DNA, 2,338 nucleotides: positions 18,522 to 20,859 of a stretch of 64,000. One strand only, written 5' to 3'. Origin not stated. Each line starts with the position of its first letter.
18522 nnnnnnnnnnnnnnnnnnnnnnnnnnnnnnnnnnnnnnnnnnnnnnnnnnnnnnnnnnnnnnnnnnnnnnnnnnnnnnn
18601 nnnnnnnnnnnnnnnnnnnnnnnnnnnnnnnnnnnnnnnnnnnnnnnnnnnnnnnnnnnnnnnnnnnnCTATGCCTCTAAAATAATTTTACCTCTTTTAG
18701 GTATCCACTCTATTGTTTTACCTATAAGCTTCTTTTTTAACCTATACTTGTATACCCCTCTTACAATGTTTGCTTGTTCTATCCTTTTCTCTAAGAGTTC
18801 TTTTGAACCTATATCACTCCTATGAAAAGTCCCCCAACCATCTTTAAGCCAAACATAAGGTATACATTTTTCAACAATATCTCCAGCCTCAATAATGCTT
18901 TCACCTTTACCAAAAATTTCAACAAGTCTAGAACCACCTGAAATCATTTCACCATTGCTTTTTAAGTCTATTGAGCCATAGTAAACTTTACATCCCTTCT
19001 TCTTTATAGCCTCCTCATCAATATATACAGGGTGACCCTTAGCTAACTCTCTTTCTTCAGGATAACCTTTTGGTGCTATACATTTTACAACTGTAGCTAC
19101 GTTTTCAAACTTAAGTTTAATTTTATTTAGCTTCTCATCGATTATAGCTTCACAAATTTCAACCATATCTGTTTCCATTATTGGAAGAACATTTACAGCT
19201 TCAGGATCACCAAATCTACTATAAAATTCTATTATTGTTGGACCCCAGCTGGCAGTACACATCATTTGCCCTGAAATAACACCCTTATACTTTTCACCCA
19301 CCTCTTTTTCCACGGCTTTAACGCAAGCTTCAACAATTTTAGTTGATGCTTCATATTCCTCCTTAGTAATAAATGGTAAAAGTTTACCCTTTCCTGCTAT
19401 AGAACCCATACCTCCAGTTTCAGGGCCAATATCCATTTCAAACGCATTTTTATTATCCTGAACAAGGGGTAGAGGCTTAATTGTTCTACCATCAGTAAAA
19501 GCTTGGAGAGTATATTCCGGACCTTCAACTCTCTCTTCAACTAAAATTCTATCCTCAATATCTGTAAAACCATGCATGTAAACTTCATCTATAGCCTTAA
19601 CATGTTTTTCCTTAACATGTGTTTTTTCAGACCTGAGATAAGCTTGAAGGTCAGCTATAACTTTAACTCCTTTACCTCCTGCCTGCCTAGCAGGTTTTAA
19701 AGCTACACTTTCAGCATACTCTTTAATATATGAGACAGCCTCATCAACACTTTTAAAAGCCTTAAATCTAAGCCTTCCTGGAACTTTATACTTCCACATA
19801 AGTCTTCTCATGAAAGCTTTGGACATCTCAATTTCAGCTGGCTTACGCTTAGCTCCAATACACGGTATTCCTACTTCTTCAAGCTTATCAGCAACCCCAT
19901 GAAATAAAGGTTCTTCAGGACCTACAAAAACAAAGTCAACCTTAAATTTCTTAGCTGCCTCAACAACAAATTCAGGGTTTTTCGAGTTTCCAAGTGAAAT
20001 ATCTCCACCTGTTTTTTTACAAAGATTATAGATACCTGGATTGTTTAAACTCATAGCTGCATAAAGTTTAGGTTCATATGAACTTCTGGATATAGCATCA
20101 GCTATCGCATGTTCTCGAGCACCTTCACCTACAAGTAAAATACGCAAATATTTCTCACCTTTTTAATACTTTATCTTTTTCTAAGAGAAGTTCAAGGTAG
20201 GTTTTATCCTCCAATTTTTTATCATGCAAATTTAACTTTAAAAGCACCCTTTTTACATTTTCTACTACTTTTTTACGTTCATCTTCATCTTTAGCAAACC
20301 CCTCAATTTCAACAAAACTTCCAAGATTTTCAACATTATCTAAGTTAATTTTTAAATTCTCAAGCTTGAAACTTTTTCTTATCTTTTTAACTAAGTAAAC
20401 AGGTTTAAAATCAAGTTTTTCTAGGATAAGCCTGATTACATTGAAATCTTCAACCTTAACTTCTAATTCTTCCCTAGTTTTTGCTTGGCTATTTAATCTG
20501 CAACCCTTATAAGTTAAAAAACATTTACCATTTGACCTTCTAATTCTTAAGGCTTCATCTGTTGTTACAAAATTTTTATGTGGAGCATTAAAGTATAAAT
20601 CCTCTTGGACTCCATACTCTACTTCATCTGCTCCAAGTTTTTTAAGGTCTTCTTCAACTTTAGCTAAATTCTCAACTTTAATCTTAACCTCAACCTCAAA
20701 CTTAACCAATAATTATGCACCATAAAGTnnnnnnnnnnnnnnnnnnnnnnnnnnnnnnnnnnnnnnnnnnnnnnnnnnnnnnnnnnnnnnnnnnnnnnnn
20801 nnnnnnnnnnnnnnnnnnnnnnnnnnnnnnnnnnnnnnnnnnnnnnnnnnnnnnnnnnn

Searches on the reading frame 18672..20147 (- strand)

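Call 85: search_protein_families(library=pfam, proteins=[window:18672-20147:-], max_evalue=0.00001)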
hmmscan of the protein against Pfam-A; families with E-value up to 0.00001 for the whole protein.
window:18672-20147:- (492 aa): 3 families
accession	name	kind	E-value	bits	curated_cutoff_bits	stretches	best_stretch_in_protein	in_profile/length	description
PF01071.24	GARS_A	-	2.2e-43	148.8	27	1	109-317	2-194/194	Phosphoribosylglycinamide synthetase, ATP-grasp (A) domain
PF02844.21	GARS_N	-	1.8e-24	86.8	29.5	1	1-107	1-100/100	Phosphoribosylglycinamide synthetase, N domain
PF02843.22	GARS_C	-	2.5e-11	44.2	34.8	1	353-449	2-92/92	Phosphoribosylglycinamide synthetase, C domain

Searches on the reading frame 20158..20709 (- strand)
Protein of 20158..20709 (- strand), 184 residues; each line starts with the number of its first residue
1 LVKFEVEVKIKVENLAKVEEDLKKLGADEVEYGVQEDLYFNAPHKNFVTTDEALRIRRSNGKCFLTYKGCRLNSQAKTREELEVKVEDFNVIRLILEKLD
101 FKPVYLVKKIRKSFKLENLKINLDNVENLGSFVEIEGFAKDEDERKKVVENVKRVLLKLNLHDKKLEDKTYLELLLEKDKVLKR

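Call 85: search_protein_families(library=pfam, proteins=[window:20158-20709:-], max_evalue=0.00001)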
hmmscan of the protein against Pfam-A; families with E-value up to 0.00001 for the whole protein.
window:20158-20709:- (184 aa): 1 family
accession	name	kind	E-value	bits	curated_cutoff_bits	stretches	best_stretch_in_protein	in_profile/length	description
PF01928.26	CYTH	-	1e-27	97.6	23.2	1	4-171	2-179/179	CYTH domain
